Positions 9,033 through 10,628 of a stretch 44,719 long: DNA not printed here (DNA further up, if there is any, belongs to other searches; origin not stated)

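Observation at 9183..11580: DUF262 protein translationally coupled to an ABC-ATPase/Toprim fusion: unusual two-gene defence candidate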

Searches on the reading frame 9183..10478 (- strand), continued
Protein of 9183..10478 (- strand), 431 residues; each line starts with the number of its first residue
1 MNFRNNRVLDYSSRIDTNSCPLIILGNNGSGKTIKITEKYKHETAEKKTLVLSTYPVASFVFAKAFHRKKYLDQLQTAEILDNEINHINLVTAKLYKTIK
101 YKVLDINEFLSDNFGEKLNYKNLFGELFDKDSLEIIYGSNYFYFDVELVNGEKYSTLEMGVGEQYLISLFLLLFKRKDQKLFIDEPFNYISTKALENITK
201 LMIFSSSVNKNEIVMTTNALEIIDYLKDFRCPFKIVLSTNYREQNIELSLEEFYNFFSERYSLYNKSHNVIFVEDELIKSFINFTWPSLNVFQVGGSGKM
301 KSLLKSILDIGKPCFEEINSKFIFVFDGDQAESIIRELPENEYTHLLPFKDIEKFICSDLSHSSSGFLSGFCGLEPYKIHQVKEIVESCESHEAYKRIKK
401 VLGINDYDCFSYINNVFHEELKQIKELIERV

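Call 33: search_protein_families(library=padloc, proteins=[P0054, P0055, P0056, P0058, P0064, P0065, P0066, P0067, P0068], max_evalue=0.1)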
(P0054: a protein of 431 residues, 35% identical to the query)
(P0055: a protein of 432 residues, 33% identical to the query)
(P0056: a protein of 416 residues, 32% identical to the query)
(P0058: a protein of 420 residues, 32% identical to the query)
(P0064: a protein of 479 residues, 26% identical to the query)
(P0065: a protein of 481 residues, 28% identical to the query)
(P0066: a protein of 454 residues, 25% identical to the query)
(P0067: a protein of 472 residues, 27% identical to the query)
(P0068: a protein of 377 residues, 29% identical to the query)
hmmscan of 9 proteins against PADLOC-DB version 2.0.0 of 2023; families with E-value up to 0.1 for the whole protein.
P0054 (431 aa): 5 families
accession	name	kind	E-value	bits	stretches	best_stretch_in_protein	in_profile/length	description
PDLC04135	mad3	-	7.8e-07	27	1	74-202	182-311/374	mads_3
PDLC02980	AriA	-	3e-06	25.4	1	120-221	220-304/304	-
PDLC00283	PtuA1|PtuA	-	0.00045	17.4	1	9-46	19-56/448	AAA ATPase domain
PDLC04164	AriA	-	0.0012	16.5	1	14-52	25-65/253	-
PDLC04140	mad8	-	0.0052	14.3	1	17-232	28-249/314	mads_8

P0055 (432 aa): 6 families
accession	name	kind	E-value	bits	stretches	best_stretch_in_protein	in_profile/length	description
PDLC02980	AriA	-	4.9e-06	24.7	1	119-233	171-304/304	-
PDLC00266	PtuA1|PtuA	-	6.6e-06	23.6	1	9-51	5-47/483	AAA ATPase domain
PDLC04164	AriA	-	3.3e-05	21.6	1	22-228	20-232/253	-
PDLC04135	mad3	-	0.00052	17.7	1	150-234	247-329/374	mads_3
PDLC04182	HEC-01A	-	0.00094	16.2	1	175-234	292-353/406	-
PDLC04236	PDC-M01A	-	0.023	11.8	0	28-48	62-82/388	-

P0056 (416 aa): 11 families
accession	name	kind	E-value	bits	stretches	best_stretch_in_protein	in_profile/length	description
PDLC02914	ATPase-Toprim_I-B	-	1.1e-12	45.9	2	130-415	164-437/443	-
PDLC00303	PtuA1|PtuA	-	8.2e-06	23.2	1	14-49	8-44/386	AAA ATPase domain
PDLC04135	mad3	-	9.5e-06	23.4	1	158-221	270-331/374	mads_3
PDLC02980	AriA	-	1.1e-05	23.6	1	80-217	176-304/304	-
PDLC02335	AbiLi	-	6.7e-05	20.1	1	4-219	62-243/326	AbiLi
PDLC04140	mad8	-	7.7e-05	20.4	1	12-212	21-233/314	mads_8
PDLC03878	NsnB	-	0.0001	20.2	1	128-225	191-289/345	-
PDLC04213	HEC-02A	-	0.00082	17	1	9-38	19-43/337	-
PDLC04893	PDC-S06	-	0.0048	13.3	1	2-36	86-116/862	-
PDLC00269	PtuA1|PtuA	-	0.0067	13.7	1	10-44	22-58/446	AAA ATPase domain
PDLC00304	PtuA1|PtuA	-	0.0085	13.3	1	7-48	27-69/444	AAA ATPase domain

P0058 (420 aa): 13 families
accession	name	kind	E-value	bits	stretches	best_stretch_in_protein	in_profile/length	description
PDLC02980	AriA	-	5.6e-09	34.4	1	102-224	188-304/304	-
PDLC02335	AbiLi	-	7.1e-08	29.9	1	17-229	72-243/326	AbiLi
PDLC04214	HEC-02A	-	1.4e-07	29.2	2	173-241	233-304/338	-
PDLC04609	PDC-M38A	-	2e-06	25.3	2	14-86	15-86/371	-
PDLC04213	HEC-02A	-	4.6e-06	24.4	1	21-69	23-66/337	-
PDLC04149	HEC-04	-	5e-06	23.4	1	147-384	202-432/494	-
PDLC04182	HEC-01A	-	2.5e-05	21.4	1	156-226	285-354/406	-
PDLC03878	NsnB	-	8.2e-05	20.5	1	152-257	212-316/345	-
PDLC04140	mad8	-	0.0001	19.9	1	21-240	27-254/314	mads_8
PDLC04177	HEC-01A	-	0.00016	18.8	1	172-236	291-353/393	-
PDLC00303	PtuA1|PtuA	-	0.00024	18.3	1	152-217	211-276/386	AAA ATPase domain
PDLC04235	PDC-M01A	-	0.0015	15.5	1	21-79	184-243/510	-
PDLC00276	PtuA1|PtuA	-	0.0047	14.4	1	164-219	82-135/239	AAA ATPase domain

P0064 (479 aa): 147 families (the best 25 are shown)
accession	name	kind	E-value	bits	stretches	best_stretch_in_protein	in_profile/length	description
PDLC04149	HEC-04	-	2.5e-35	120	2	143-477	156-489/494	-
PDLC02979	AriA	-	6.4e-22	76.8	2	83-266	210-373/373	-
PDLC03878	NsnB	-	1.1e-18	66.1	2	165-269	191-284/345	-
PDLC02980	AriA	-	1.9e-16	58.9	2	194-266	233-303/304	-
PDLC00091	GajA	-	3.3e-16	57.3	2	220-283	296-359/627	AAA ATPase domain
PDLC02914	ATPase-Toprim_I-B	-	5.9e-15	53.4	2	200-376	184-360/443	-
PDLC00082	GajA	-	1.4e-14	51.5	2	193-279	339-431/694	AAA ATPase domain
PDLC04213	HEC-02A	-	1.1e-13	49.4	2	23-98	4-79/337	-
PDLC04033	PD-T4-4_A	-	1.5e-13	48.7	2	210-269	315-373/460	-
PDLC04734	PDC-M62A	-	4.9e-13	46.9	2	42-95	60-112/597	-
PDLC00271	PtuA1|PtuA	-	5.4e-13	47.3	2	21-150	2-128/421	AAA ATPase domain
PDLC00099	GajA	-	9.4e-13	46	2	199-272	273-350/626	AAA ATPase domain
PDLC00069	GajA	-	2e-12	44.4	2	221-274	335-389/687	AAA ATPase domain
PDLC04135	mad3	-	2.1e-12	45.3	1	24-77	4-58/374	mads_3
PDLC04180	HEC-01A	-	2.4e-12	44.8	1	195-295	249-352/382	-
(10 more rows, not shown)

P0065 (481 aa): 150 families (the best 25 are shown)
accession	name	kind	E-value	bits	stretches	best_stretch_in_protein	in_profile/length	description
PDLC04149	HEC-04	-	1.4e-23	81.3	2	163-406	173-411/494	-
PDLC02980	AriA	-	3.5e-18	64.6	2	190-267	226-303/304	-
PDLC02914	ATPase-Toprim_I-B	-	2.3e-16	58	2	205-376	188-359/443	-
PDLC02981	AriAB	-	5.1e-16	56.5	2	204-280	312-390/694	-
PDLC03878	NsnB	-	3.3e-15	54.7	2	188-270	203-284/345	-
PDLC04135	mad3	-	4.8e-15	54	2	175-296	238-356/374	mads_3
PDLC00289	PtuA1|PtuA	-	2.4e-14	51.2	2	159-290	186-316/404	AAA ATPase domain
PDLC02979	AriA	-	5.3e-13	47.5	2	218-267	319-373/373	-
PDLC04140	mad8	-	2.3e-11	41.8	1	43-267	26-237/314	mads_8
PDLC04178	HEC-01A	-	2.8e-11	41.1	2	220-271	286-335/399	-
PDLC00305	PtuA1|PtuA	-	5.3e-11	40.5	2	24-97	3-75/392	AAA ATPase domain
PDLC00096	GajA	-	6e-11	39.8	2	222-280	289-350/630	AAA ATPase domain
PDLC00271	PtuA1|PtuA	-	1.4e-10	39.3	2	23-70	2-49/421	AAA ATPase domain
PDLC00091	GajA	-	2.7e-10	37.7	1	221-273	296-348/627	AAA ATPase domain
PDLC04182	HEC-01A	-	8.5e-10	36.2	1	177-274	262-358/406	-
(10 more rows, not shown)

P0066 (454 aa): 94 families (the best 25 are shown)
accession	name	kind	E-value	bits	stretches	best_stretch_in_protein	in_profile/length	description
PDLC00289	PtuA1|PtuA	-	5.5e-18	63.2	2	94-260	157-313/404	AAA ATPase domain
PDLC03878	NsnB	-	6.8e-17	60.2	2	124-260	164-300/345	-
PDLC02980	AriA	-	1.2e-14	53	1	77-236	138-300/304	-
PDLC00075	GajA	-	1.6e-14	51.4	2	164-258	238-329/536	AAA ATPase domain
PDLC02979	AriA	-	5.8e-14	50.6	1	87-239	237-373/373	-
PDLC04244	PDC-M01A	-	1.2e-13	48.7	2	169-251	320-403/482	-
PDLC04135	mad3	-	1.3e-13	49.3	1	105-251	206-338/374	mads_3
PDLC04164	AriA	-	3.7e-13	47.6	2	172-239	169-236/253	-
PDLC00303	PtuA1|PtuA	-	4.4e-13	47.1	2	81-265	126-307/386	AAA ATPase domain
PDLC00273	PtuA1|PtuA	-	5e-13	46.8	1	173-268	201-298/375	AAA ATPase domain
PDLC04180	HEC-01A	-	2.2e-12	44.8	1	95-242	176-324/382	-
PDLC04213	HEC-02A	-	3.7e-11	41.2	2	192-246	230-283/337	-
PDLC04149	HEC-04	-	3.9e-11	40.2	1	121-451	162-488/494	-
PDLC02914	ATPase-Toprim_I-B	-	5.6e-11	40.3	1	159-325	170-332/443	-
PDLC00285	PtuA1|PtuA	-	7.8e-11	39.9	1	109-266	210-356/432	AAA ATPase domain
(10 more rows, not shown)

P0067 (472 aa): 97 families (the best 25 are shown)
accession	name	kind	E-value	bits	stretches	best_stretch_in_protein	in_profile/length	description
PDLC04149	HEC-04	-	6.4e-18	62.6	2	142-470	159-489/494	-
PDLC02914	ATPase-Toprim_I-B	-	2.1e-17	61.5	2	196-465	184-436/443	-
PDLC00289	PtuA1|PtuA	-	3.8e-15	53.8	2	141-296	175-326/404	AAA ATPase domain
PDLC04244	PDC-M01A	-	9.1e-14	49.1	1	214-283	345-414/482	-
PDLC02980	AriA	-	4.8e-13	47.7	2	180-261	221-303/304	-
PDLC00271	PtuA1|PtuA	-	1.9e-12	45.5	2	25-96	6-78/421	AAA ATPase domain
PDLC03878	NsnB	-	7.3e-12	43.7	2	152-283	172-300/345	-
PDLC00290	PtuA1|PtuA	-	1.7e-11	42.1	2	205-273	255-325/414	AAA ATPase domain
PDLC04182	HEC-01A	-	2.3e-11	41.3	2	194-309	283-400/406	-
PDLC00299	PtuA1|PtuA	-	2.5e-11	41.3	2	251-286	411-447/535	AAA ATPase domain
PDLC02913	ATPase_I-A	-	4.7e-11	40.5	2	250-285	396-430/508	-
PDLC00278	PtuA1|PtuA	-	7.2e-11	40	2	36-76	18-58/436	AAA ATPase domain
PDLC04164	AriA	-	8.8e-11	39.8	1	40-263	26-238/253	-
PDLC00267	PtuA1|PtuA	-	9e-11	39.5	2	25-71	6-53/438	AAA ATPase domain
PDLC04239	PDC-M01A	-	1.4e-10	38.3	2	215-293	410-488/552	-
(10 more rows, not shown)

P0068 (377 aa): 109 families (the best 25 are shown)
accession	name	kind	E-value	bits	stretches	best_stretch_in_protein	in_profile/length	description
PDLC04149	HEC-04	-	1.8e-38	130.4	1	27-331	30-333/494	-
PDLC02914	ATPase-Toprim_I-B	-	1.4e-17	62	2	209-339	187-317/443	-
PDLC02979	AriA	-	1.7e-17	62.3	2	155-268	244-369/373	-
PDLC02980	AriA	-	1.2e-15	56.3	2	169-272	200-303/304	-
PDLC03878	NsnB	-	1.6e-15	55.8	1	45-296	21-306/345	-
PDLC02336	AbiLi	-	2.6e-13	48.3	1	172-281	197-302/340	AbiLi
PDLC04135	mad3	-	3.4e-13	47.9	2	28-65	6-42/374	mads_3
PDLC04140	mad8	-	4.1e-13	47.5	1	34-292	16-250/314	mads_8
PDLC02335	AbiLi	-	1.2e-12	45.6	1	47-278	78-243/326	AbiLi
PDLC04391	PDC-M07A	-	7.3e-12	43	1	206-272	283-349/412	-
PDLC00279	PtuA1|PtuA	-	4e-11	40.7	1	25-72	7-53/416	AAA ATPase domain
PDLC02358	Old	-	8.3e-11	39.4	2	220-314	274-371/578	Old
PDLC04168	GajA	-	9.1e-11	39.1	2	206-294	256-344/570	-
PDLC04180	HEC-01A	-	2.2e-10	38.3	1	179-275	230-324/382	-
PDLC00090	GajA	-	2.8e-10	37.5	2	37-70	18-49/659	AAA ATPase domain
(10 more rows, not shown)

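Call 39: find_homologous_proteins(query=A2, max_evalue=0.001)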
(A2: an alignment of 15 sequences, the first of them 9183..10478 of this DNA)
Query A2 (15 sequences) (431 aa, profile of the alignment): 163 proteins with E <= 0.001 among 8000 candidates; the best 120 are listed.
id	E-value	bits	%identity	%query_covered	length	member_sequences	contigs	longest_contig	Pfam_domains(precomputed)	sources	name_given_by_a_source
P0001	1.1e-133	464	100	100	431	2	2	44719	-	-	-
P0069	4.9e-86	307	28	13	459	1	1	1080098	PF13175.13,PF13476.13,PF13304.13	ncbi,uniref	ncbi:ATP-dependent nuclease [Micromonospora sp. NPDC018662]|uniref:ATP-dependent nuclease n=1 Tax=Mi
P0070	3.4e-60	222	20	44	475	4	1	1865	PF13175.13,PF13476.13,PF13304.13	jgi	jgi:hypothetical protein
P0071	1.5e-50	191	28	32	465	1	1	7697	PF09818.16,PF13175.13,PF13476.13,PF13304.13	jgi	-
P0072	1.3e-37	148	20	41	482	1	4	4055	PF13476.13,PF13304.13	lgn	-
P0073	1.3e-28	118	24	42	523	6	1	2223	PF13175.13,PF13476.13,PF02463.26,PF13304.13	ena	-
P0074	4.2e-26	110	19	65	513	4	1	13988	PF13175.13,PF02463.26,PF13304.13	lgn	-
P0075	6.9e-26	109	22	74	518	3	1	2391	PF13175.13,PF13476.13,PF02463.26,PF13304.13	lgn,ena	-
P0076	7.9e-26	109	26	50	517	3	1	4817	PF13175.13,PF13476.13,PF02463.26,PF13304.13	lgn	-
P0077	9.0e-25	106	24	50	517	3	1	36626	PF13175.13,PF13476.13,PF02463.26,PF13304.13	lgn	-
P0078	1.0e-24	105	21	71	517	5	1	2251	PF13175.13,PF13476.13,PF02463.26,PF13304.13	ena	-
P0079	2.2e-21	94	23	42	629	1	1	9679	PF13175.13,PF13476.13,PF02463.26,PF13304.13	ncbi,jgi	jgi:predicted ATPase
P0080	2.3e-21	94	21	64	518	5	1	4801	PF13175.13,PF13476.13,PF02463.26,PF13304.13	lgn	-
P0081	5.9e-21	93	22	42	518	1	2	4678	PF13175.13,PF13476.13,PF02463.26,PF13304.13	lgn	-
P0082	7.8e-21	93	22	41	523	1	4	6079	PF13175.13,PF13476.13,PF02463.26,PF13304.13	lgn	-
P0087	2.9e-13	68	-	-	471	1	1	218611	PF20469.5,PF13175.13,PF13476.13,PF13555.13,PF02463.26,PF13304.13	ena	-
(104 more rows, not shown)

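Call 51: predict_structure(alignment_id=A3)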
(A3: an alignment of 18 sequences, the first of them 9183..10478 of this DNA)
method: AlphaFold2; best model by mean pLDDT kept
length: 431 residues; sequences in the alignment: 18
mean_pLDDT: 87.0   pTM: 0.62
mean pLDDT of the five models: 87.0, 85.7, 85.3, 84.4, 84.4
residues with pLDDT >= 90: 237; 70-90: 147; 50-70: 47; < 50: 0
segments of 3 or more residues with pLDDT < 50: none
pLDDT, mean of each block of 10 residues (from residue 1): 81 93 91 90 91 89 91 94 92 94 89 69 64 73 96 96 93 93 88 89 95 94 94 91 78 85 62 93 89 89 85 63 87 75 88 93 78 84 93 95 94 93 85 60
secondary structure, 60 per line:
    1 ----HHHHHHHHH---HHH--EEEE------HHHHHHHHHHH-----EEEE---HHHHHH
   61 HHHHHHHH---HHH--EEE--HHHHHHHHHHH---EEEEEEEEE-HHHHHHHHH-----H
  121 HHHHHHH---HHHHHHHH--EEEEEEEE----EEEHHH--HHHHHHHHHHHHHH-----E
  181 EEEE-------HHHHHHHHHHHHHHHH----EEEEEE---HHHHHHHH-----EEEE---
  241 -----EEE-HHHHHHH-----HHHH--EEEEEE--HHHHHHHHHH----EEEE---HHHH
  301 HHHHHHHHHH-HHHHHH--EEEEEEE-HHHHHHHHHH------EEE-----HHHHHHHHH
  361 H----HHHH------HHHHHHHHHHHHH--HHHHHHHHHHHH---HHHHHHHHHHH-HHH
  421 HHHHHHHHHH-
elements in order: H5-13 E22-25 H32-42 E48-51 H55-68 E77-79 H82-92 E96-104 H106-114 H120-127 H131-138 E141-148 E153-155 H161-174 E180-184 H192-207 E212-217 H221-228 E234-237 E246-248 H250-256 H262-265 E268-273 H276-285 E290-293 H297-310 H312-317 E320-326 H328-337 E344-346 H352-361 H366-369 H376-388 H391-402 H406-416 H418-430

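Call 55: fold_search(model_id=the predicted structure, library=pdb)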
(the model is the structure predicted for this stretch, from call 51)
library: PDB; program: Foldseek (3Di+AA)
matches with E <= 10: 1053; with E <= 0.001: 17
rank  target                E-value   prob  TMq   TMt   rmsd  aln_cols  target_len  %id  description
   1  6p74                  1.8e-06  1.00  0.22  0.20  16.8       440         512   11  OLD nuclease from Thermus Scotoductus (released 2020-01-29)
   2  9lp9_B                3.0e-06  1.00  0.24  0.16  19.4       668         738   10  The cryo-EM structure of retron Eco8 in a standby state (released 2025-11-19)
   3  9lpa_B                3.2e-06  1.00  0.24  0.16  19.1       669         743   10  The cryo-EM structure of retron Eco8 in an active state (released 2025-11-19)
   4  9x94_F                4.7e-06  1.00  0.21  0.14  21.1       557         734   12  Apo Retron-Eco8 complex (released 2026-03-18)
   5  9x9b_B                5.3e-06  1.00  0.23  0.15  21.4       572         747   11  Retron-Eco8 complex with ATP-Mg2+ (released 2026-03-04)
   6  8u7i_A                8.2e-06  1.00  0.26  0.20  14.0       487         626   13  Structure of the phage immune evasion protein Gad1 bound to the Gabija GajAB complex (released 2023-11-22)
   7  8tjy_A                8.2e-06  0.99  0.23  0.22  18.9       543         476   13  Structure of Gabija AB complex (released 2024-04-24)
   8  9x94_J                9.7e-06  1.00  0.22  0.15  21.8       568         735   12  Apo Retron-Eco8 complex (released 2026-03-18)
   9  8sm3_A                6.7e-05  0.97  0.24  0.21  17.9       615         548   12  Structure of Bacillus cereus VD045 Gabija GajA-GajB Complex (released 2023-11-22)
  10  8x5i_B                8.4e-05  0.99  0.25  0.21  18.1       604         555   12  Structure of ATP/Mg2+ bound Gabija GajA (released 2024-02-28)
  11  4fin_A                2.8e-04  1.00  0.25  0.21  20.0       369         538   12  Crystal Structure of EttA (formerly YjjK) - an E. coli ABC-type ATPase (released 2013-07-03)
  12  6gjq_C                5.2e-04  1.00  0.27  0.56  10.8       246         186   13  human NBD1 of CFTR in complex with nanobody T27 (released 2019-06-19)
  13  9ge7_B                6.5e-04  1.00  0.26  0.46  10.6       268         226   15  Structure of E. coli YbbAP with bound ATP analogue (released 2025-05-28)
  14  9a5y_B                7.6e-04  1.00  0.29  0.55   8.1       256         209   11  Integrative model of GLPD-YYDI by crosslinking MS and deep learning (released 2024-09-18)
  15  7a1g_x                8.5e-04  0.95  0.26  0.20  25.2       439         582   13  Structure of a crosslinked yeast ABCE1-bound 43S pre-initiation complex (released 2020-10-14)
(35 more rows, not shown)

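Call 96: find_encoding_contigs(protein=P0077, flank=4000, max_places=2)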
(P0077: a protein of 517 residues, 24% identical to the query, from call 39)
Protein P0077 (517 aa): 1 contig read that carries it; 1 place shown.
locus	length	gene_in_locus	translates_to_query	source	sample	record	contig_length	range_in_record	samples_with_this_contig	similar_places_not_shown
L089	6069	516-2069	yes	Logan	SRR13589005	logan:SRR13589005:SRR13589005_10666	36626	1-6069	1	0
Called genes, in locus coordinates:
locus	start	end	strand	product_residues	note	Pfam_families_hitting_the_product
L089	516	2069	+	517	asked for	PF02463:SMC_N (faint), PF13476:AAA_23 (weak), PF13304:AAA_21, PF13175:AAA_15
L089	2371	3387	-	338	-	PF04860:Phage_portal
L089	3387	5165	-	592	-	PF06056:Terminase_5, PF03237:Terminase_6N, PF17289:Terminase_6C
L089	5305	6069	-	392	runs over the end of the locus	-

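Call 97: find_encoding_contigs(protein=P0074, flank=4000, max_places=2)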
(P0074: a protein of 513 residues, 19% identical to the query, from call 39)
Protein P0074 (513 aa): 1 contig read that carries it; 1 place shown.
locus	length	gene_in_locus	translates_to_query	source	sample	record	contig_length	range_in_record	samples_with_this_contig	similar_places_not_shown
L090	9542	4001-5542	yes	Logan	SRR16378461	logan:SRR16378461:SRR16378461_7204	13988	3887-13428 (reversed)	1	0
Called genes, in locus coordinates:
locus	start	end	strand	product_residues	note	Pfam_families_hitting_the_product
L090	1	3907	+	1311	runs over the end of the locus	-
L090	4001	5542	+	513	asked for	PF02463:SMC_N (faint), PF13304:AAA_21, PF13175:AAA_15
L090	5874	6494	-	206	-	PF00239:Resolvase, PF02796:HTH_7 (faint)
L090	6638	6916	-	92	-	-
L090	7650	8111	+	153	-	-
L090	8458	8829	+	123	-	PF13248:Zn_ribbon_3 (faint)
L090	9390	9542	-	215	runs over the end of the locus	-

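Call 98: find_encoding_contigs(protein=P0071, flank=4000, max_places=2)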
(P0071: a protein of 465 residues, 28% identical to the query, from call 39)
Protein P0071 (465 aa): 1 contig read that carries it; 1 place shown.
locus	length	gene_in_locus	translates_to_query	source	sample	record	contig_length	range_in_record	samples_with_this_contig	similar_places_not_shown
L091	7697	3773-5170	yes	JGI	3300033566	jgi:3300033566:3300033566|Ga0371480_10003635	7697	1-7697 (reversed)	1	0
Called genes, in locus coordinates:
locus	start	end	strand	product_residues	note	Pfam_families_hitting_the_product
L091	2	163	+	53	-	?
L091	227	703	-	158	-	PF13091:PLDc_2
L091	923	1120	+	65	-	PF04324:Fer2_BFD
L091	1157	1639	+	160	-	PF00210:Ferritin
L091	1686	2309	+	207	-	PF00753:Lactamase_B, PF23023:Anti-Pycsar_Apyc1 (faint)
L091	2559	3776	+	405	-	PF03235:GmrSD_N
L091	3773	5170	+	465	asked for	PF09818:ABC_ATPase (weak), PF13476:AAA_23 (weak), PF13304:AAA_21 (faint), PF13175:AAA_15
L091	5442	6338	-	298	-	-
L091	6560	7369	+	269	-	PF14394:DUF4423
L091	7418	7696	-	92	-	?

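Call 99: find_encoding_contigs(protein=P0087, flank=4000, max_places=2)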
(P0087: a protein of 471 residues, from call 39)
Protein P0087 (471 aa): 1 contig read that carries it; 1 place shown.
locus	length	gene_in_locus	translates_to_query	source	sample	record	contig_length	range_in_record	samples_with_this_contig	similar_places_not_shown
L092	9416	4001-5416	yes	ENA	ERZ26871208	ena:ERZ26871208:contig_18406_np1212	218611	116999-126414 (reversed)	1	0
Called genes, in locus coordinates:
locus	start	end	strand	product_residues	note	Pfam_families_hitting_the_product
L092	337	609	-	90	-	-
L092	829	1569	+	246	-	-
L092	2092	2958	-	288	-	-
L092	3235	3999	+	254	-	PF02265:S1-P1_nuclease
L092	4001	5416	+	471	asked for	PF02463:SMC_N (weak), PF13175:AAA_15, PF13476:AAA_23 (weak), PF13555:AAA_29 (weak), PF13304:AAA_21, PF13175:AAA_15, PF20469:OLD-like_TOPRIM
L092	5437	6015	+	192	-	-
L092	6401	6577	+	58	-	-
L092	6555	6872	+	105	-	-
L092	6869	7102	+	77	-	-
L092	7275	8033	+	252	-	-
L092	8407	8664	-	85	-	-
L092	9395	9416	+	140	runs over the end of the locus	-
